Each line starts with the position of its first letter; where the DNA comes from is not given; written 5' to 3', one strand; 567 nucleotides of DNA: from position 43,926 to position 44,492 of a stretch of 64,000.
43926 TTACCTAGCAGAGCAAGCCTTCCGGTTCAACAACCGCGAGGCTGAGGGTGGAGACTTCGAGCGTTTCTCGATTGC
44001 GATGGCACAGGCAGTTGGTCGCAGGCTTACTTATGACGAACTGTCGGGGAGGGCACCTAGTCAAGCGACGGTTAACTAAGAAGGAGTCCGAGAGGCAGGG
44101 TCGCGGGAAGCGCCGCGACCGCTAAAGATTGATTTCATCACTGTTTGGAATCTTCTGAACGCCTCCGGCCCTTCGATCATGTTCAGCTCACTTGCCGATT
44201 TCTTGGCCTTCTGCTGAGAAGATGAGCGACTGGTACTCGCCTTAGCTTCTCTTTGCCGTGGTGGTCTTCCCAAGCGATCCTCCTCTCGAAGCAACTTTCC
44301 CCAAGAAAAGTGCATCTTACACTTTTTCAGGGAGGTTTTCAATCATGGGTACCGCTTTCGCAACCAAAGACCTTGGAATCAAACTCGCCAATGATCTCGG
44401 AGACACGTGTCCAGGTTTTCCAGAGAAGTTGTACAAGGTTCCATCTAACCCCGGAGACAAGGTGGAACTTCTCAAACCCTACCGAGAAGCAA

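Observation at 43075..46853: IS1595-family transposon unit carrying a methyltransferase-HNH fusion and an unknown gene as passengers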

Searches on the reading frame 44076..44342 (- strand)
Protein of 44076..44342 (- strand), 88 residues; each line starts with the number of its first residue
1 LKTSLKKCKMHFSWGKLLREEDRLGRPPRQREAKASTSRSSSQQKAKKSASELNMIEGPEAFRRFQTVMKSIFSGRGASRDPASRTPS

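Call 4: search_protein_families(library=pfam, proteins=[window:44076-44342:-], max_evalue=0.01)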
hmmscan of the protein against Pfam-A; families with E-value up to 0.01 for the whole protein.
window:44076-44342:- (88 aa): 0 families

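Call 33: search_protein_families(library=ncbifam, proteins=[window:44076-44342:-], max_evalue=0.01)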
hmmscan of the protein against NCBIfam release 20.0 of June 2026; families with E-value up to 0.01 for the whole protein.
window:44076-44342:- (88 aa): 0 families

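Call 83: search_protein_families(library=phrogs, proteins=[window:44076-44342:-], max_evalue=0.01)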
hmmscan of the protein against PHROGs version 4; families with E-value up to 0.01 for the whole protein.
window:44076-44342:- (88 aa): 0 families
